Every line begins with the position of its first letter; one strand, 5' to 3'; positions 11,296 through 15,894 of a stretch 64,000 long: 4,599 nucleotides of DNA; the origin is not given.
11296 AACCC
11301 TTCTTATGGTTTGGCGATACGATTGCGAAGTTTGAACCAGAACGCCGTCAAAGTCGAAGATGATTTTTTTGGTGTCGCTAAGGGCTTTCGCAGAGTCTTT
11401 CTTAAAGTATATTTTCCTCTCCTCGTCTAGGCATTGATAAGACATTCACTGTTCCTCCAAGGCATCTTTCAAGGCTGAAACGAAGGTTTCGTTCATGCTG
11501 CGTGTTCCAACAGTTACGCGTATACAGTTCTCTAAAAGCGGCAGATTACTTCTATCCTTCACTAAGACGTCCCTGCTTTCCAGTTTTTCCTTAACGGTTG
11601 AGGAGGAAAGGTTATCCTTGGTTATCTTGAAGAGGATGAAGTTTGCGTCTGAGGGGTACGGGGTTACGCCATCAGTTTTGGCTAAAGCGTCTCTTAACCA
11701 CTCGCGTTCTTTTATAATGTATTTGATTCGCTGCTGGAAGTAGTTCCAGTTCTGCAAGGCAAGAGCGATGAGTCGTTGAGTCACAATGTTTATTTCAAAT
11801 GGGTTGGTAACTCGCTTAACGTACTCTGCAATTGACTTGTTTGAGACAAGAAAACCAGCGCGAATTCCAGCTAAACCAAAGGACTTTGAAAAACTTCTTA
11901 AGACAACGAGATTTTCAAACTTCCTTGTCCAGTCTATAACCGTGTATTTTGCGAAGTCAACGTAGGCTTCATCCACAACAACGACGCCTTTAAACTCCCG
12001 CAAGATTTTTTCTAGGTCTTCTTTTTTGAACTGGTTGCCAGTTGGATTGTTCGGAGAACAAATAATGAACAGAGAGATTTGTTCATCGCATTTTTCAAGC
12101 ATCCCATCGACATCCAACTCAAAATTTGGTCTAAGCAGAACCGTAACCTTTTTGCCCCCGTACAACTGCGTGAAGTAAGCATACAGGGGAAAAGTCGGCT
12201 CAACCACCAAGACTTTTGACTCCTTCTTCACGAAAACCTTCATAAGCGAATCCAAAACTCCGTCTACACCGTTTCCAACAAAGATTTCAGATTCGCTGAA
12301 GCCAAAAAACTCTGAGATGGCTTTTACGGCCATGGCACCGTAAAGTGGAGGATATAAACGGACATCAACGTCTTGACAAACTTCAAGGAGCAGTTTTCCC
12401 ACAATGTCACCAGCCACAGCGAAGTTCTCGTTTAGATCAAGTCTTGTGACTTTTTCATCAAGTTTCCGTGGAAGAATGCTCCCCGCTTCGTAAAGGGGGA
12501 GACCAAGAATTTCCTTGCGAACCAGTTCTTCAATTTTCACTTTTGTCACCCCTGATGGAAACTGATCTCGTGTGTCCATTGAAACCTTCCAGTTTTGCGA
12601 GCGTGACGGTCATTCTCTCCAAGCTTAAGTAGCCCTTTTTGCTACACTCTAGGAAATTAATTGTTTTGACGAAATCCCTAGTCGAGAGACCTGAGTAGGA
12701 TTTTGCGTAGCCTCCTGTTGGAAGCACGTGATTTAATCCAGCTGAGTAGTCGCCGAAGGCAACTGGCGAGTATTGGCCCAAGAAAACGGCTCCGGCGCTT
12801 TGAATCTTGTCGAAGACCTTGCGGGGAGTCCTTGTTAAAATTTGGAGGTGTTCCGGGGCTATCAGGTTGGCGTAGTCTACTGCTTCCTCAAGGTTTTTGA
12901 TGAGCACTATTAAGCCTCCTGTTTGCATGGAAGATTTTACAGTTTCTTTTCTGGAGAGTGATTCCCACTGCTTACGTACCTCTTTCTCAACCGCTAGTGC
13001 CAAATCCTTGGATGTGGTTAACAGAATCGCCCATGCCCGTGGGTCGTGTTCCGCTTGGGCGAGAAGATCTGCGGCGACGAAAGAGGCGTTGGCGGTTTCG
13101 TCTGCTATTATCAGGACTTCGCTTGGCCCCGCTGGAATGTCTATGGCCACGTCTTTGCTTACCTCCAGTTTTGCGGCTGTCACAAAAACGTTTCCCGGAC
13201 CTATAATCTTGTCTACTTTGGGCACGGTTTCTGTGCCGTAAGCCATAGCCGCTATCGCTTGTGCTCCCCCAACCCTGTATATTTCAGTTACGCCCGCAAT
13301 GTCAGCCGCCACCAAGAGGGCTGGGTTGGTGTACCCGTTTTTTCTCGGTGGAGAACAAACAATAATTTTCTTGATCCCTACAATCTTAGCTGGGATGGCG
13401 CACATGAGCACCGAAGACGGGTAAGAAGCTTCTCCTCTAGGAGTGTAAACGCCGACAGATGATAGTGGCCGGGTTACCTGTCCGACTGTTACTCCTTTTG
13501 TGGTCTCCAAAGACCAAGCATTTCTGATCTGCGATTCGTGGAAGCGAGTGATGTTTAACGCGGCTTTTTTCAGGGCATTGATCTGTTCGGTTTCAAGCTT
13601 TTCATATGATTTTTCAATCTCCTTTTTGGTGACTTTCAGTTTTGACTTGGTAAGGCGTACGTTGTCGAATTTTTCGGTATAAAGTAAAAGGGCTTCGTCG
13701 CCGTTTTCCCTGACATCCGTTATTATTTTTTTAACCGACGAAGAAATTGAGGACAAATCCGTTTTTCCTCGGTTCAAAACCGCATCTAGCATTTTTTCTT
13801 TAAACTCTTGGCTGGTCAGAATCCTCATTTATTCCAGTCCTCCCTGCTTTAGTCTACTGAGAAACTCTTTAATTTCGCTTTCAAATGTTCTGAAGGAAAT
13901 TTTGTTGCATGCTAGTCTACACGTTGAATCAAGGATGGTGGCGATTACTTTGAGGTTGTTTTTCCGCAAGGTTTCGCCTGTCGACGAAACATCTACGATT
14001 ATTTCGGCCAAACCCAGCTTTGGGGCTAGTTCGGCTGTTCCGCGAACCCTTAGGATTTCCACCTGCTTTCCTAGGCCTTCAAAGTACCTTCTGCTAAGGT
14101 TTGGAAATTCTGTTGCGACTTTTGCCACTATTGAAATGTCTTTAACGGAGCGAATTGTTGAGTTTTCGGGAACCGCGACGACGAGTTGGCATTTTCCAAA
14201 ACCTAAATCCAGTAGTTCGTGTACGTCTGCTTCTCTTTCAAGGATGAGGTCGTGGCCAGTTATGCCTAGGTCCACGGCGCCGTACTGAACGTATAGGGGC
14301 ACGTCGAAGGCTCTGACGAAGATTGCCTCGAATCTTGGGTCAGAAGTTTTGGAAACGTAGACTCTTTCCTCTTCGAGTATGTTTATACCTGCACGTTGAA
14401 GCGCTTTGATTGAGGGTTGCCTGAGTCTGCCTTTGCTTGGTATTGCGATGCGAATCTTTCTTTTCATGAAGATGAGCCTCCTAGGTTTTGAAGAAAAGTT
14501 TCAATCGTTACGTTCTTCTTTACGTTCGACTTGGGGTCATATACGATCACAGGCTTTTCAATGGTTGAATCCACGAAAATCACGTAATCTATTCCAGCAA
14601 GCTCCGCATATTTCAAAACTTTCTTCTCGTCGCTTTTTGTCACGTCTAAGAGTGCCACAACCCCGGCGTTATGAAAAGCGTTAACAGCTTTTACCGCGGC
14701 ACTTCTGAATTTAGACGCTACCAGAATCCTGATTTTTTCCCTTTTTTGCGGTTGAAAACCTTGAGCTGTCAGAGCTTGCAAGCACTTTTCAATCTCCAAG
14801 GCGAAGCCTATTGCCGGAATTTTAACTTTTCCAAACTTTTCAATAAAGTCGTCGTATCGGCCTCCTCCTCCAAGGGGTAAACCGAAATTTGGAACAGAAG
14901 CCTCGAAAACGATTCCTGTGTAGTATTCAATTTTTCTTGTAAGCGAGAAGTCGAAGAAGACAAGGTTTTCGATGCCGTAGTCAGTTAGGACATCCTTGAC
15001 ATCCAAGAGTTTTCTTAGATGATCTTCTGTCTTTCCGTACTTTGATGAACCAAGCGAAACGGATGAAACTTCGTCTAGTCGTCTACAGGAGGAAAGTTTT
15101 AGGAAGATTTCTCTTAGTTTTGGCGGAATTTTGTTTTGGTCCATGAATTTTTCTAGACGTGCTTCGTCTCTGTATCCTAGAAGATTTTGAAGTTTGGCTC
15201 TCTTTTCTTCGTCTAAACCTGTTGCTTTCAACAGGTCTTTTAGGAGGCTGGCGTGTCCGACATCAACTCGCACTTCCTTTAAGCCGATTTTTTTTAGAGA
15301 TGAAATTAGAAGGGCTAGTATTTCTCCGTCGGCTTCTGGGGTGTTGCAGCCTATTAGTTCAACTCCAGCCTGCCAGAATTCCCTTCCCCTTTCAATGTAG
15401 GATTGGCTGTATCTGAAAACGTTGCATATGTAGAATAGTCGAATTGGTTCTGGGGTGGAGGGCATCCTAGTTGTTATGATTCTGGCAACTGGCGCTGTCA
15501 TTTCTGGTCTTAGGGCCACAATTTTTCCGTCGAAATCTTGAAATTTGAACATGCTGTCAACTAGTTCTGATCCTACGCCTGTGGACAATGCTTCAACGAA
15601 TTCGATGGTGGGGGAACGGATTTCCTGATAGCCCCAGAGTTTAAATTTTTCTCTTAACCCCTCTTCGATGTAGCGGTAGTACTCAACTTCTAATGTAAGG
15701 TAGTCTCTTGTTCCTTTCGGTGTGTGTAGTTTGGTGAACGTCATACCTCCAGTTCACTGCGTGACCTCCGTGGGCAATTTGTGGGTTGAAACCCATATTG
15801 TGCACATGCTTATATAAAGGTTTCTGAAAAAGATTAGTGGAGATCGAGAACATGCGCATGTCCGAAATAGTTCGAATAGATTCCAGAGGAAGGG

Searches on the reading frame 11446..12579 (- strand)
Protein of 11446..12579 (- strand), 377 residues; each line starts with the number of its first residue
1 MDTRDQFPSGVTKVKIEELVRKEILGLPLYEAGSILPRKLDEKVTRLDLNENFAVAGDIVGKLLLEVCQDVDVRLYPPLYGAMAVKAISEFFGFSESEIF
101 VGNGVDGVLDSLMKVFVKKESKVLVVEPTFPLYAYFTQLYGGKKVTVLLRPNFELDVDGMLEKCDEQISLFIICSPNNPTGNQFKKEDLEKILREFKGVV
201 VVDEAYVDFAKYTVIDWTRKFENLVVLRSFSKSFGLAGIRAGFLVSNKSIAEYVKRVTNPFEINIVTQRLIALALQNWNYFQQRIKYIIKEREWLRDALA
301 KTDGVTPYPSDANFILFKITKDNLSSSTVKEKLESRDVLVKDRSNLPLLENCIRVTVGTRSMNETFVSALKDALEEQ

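Call 67: search_protein_families(library=pfam, max_evalue=0.00001, proteins=[window:11446-12579:-])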
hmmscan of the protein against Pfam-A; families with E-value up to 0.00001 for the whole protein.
window:11446-12579:- (377 aa): 2 families
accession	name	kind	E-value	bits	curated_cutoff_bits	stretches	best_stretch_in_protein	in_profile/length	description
PF00155.27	Aminotran_1_2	-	5.5e-54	184.2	19.7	1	72-370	34-361/361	Aminotransferase class I and II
PF04864.19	Alliinase_C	-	2.6e-07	30.3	22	1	99-254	69-217/363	Allinase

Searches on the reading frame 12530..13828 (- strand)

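Call 67: search_protein_families(library=pfam, max_evalue=0.00001, proteins=[window:12530-13828:-])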
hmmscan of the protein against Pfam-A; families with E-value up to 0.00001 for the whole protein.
window:12530-13828:- (432 aa): 1 family
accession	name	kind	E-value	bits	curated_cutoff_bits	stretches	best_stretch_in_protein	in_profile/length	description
PF00815.25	Histidinol_dh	-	9.7e-170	565.4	27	1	19-426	2-410/411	Histidinol dehydrogenase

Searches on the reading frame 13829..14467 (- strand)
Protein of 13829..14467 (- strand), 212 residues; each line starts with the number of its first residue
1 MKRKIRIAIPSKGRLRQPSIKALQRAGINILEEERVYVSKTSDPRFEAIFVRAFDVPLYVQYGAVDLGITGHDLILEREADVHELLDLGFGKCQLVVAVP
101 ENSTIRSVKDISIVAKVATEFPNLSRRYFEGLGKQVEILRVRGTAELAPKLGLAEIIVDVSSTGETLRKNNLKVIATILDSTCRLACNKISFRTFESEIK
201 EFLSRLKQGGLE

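Call 67: search_protein_families(library=pfam, max_evalue=0.00001, proteins=[window:13829-14467:-])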
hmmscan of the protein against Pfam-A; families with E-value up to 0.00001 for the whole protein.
window:13829-14467:- (212 aa): 1 family
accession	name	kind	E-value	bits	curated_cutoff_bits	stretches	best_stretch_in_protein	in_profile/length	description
PF01634.23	HisG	-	3.1e-54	183.6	25.5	1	52-207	1-157/158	ATP phosphoribosyltransferase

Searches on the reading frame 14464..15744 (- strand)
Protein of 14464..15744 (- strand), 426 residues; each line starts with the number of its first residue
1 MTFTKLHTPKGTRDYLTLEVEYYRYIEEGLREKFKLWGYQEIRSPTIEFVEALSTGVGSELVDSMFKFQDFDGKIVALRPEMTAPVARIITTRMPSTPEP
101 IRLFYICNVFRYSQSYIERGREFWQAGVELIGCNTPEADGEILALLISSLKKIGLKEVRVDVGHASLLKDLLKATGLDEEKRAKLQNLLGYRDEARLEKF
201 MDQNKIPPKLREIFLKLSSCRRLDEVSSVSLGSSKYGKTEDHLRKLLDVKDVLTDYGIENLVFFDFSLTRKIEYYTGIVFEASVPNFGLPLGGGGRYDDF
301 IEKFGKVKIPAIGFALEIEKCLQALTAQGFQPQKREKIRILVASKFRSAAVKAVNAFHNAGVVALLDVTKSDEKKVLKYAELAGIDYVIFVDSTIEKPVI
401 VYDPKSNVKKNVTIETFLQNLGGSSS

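Call 68: search_protein_families(library=pfam, max_evalue=0.00001, proteins=[window:14464-15744:-])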
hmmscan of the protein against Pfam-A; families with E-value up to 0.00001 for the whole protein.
window:14464-15744:- (426 aa): 1 family
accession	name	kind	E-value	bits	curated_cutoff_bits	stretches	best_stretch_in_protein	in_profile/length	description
PF13393.11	tRNA-synt_His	-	4.1e-74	250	25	1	11-320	1-307/308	Histidyl-tRNA synthetase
